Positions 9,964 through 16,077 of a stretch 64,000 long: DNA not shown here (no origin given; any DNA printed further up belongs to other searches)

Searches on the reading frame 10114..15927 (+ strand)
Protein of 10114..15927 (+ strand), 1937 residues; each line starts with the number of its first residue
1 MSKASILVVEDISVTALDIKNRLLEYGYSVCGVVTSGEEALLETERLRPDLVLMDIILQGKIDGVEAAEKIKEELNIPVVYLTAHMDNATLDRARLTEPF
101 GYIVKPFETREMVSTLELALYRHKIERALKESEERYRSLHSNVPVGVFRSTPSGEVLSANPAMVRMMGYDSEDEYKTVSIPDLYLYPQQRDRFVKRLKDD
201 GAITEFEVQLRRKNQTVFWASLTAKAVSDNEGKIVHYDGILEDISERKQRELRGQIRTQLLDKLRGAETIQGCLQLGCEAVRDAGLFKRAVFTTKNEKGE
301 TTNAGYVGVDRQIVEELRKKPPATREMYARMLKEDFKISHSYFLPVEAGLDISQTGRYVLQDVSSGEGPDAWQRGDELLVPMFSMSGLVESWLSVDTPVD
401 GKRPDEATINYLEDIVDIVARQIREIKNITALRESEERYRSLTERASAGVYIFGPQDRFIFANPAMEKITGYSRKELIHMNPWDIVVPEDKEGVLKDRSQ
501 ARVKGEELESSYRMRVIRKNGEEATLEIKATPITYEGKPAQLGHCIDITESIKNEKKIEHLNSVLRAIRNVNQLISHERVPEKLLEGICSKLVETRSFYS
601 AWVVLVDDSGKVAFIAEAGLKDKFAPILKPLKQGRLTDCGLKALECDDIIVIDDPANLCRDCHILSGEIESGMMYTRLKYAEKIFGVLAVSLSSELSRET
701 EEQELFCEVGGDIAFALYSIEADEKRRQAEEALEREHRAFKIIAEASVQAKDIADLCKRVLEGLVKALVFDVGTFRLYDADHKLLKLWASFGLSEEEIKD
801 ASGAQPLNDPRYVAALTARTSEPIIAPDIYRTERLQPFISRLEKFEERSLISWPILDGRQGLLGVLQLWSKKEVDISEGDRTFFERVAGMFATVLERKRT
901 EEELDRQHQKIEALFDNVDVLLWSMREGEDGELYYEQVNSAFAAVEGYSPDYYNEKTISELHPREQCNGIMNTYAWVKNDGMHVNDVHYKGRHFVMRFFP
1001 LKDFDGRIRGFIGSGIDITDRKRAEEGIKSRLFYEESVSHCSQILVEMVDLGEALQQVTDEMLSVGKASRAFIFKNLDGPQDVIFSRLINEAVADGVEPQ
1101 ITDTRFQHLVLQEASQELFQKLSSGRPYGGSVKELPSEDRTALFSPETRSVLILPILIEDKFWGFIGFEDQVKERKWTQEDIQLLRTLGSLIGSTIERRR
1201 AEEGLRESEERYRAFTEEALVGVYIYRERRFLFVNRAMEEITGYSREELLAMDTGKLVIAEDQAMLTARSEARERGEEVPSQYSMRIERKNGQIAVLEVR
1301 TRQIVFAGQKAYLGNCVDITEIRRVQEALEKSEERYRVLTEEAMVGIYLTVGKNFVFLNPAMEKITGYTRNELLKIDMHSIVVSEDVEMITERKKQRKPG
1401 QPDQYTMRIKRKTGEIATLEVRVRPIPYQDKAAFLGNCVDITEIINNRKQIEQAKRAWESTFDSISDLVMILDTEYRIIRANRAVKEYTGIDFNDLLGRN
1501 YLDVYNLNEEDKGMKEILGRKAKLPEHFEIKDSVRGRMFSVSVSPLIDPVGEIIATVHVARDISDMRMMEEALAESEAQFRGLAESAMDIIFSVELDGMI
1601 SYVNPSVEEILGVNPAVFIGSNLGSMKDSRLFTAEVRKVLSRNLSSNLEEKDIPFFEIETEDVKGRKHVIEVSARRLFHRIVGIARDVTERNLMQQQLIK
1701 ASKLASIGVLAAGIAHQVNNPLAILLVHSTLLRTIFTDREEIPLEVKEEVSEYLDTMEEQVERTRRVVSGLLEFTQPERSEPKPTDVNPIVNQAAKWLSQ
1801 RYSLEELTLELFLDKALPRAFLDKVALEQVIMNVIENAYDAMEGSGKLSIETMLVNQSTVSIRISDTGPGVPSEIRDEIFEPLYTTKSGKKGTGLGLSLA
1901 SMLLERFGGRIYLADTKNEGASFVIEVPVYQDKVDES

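Call 9: search_protein_families(library=pfam, proteins=[window:10114-15927:+], max_evalue=0.001)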
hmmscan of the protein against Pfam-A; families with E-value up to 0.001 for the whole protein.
window:10114-15927:+ (1937 aa): 12 families
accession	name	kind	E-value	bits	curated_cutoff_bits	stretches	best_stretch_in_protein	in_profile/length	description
PF13426.13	PAS_9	-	1.1e-71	238.1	27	6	144-246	1-103/103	PAS domain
PF00989.32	PAS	-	1.3e-62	209.3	22.6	6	134-244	1-113/113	PAS fold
PF08448.16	PAS_4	-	8.9e-59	197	23.1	5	1462-1565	1-107/110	PAS fold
PF13188.13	PAS_8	-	2.3e-46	154.7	21.8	5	437-490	1-54/65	PAS domain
PF08447.18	PAS_3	-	2.1e-44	150.2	25.6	4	460-541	2-84/89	PAS fold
PF13185.12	GAF_2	-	1.4e-25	90.6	28.6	3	751-896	2-136/136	GAF domain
PF02518.31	HATPase_c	-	6.6e-22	78.5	26.4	1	1823-1930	2-110/111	Histidine kinase-, DNA gyrase B-, and HSP90-like ATPase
PF01590.32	GAF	-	9.1e-22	78.5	22.4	2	1050-1196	1-133/133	GAF domain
PF00072.30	Response_reg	-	3.4e-18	66.3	30.2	1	6-116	1-110/111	Response regulator receiver domain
PF13492.12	GAF_3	-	3.8e-13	50.4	27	1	1146-1198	78-129/129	GAF domain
PF18095.7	PAS_12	-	3.8e-12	46.4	22.6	0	1217-1253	55-91/153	UPF0242 C-terminal PAS-like domain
PF00512.31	HisKA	-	6.8e-09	36.1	26.9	1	1710-1778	5-64/66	His Kinase A (phospho-acceptor) domain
